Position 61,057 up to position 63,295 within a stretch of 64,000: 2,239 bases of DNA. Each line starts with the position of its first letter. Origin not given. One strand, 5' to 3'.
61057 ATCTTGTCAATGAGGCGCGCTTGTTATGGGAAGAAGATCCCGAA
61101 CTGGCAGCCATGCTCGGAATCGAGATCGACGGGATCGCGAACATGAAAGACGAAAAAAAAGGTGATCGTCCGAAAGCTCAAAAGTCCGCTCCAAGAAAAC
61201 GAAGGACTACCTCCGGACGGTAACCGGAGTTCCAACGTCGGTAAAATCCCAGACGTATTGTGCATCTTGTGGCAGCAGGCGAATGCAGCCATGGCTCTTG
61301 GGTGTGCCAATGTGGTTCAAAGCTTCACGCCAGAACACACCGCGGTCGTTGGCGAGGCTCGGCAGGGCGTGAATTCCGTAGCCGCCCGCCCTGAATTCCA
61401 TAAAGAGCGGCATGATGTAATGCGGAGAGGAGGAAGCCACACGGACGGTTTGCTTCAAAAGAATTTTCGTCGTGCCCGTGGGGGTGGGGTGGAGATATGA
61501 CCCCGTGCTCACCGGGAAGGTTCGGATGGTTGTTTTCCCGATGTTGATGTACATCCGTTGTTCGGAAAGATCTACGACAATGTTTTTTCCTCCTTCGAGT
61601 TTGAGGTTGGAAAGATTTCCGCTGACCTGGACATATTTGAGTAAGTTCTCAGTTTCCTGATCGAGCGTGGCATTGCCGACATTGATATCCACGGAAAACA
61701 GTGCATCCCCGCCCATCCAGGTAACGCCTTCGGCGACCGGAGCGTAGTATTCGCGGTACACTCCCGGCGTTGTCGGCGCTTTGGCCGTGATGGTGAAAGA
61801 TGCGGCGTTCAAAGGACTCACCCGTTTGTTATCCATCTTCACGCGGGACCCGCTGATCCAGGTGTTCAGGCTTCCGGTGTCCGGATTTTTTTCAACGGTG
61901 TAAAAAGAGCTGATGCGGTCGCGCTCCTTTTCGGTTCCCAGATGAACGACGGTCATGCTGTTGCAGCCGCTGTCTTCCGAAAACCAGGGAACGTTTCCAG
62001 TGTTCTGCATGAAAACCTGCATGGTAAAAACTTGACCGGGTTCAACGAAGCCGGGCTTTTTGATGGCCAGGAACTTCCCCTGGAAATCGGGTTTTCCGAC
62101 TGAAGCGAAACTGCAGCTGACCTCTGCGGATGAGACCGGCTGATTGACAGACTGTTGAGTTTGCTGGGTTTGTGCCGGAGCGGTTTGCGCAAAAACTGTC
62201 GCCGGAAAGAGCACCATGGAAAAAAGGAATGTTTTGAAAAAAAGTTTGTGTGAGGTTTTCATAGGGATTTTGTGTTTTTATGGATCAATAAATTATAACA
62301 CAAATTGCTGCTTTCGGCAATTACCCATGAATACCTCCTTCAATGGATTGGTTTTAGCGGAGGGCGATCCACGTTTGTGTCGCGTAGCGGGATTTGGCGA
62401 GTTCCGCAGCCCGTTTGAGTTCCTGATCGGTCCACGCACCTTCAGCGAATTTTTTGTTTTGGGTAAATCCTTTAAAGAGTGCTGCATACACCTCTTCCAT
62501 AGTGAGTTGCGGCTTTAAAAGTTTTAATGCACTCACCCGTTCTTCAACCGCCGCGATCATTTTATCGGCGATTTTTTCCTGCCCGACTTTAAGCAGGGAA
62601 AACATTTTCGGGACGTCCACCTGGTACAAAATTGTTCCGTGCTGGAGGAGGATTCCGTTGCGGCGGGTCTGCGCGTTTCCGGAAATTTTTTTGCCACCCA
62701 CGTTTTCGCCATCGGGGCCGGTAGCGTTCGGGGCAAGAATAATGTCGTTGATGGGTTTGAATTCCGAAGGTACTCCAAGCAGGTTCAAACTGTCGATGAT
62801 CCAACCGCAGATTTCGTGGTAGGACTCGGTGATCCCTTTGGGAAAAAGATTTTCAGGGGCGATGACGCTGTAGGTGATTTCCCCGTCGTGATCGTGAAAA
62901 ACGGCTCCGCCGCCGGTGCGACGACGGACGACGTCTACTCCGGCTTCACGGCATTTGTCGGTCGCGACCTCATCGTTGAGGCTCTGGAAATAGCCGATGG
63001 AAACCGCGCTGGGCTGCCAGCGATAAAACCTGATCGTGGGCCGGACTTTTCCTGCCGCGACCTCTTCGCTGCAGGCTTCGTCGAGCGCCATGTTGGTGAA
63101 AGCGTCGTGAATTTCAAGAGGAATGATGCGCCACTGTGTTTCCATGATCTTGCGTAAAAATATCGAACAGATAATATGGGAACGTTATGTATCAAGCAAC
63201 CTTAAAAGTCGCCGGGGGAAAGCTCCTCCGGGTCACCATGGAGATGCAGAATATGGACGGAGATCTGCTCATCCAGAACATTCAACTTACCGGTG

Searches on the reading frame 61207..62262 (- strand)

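Call 20: search_protein_families(library=pfam, proteins=[window:61207-62262:-], max_evalue=0.001)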
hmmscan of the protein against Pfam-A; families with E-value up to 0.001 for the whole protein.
window:61207-62262:- (351 aa): 2 families
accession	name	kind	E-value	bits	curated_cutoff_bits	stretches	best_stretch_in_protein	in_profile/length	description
PF03734.19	YkuD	-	2.3e-23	83.8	23.4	1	228-349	4-146/146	L,D-transpeptidase catalytic domain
PF16158.11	N_BRCA1_IG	-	1.7e-05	25.7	28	1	73-184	8-99/108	Ig-like domain from next to BRCA1 gene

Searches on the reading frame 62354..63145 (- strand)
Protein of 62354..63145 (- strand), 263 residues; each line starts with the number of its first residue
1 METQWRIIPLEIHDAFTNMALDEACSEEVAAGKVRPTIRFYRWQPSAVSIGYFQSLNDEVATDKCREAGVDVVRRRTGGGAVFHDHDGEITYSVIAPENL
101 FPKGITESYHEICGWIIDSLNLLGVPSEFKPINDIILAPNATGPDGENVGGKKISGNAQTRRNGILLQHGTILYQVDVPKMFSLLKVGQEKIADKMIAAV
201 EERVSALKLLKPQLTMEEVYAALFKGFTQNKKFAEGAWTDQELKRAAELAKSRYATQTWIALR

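Call 74: search_protein_families(library=pfam, proteins=[window:62354-63145:-], max_evalue=0.01)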
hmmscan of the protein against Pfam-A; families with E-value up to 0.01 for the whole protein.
window:62354-63145:- (263 aa): 2 families
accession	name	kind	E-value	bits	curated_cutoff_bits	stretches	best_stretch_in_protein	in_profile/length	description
PF21948.1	LplA-B_cat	-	2.2e-52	178.4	27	1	14-227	1-199/200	Lipoyl protein ligase A/B catalytic domain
PF03099.24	BPL_LplA_LipB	-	2.9e-11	43.9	21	1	56-177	7-133/133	Biotin/lipoate A/B protein ligase family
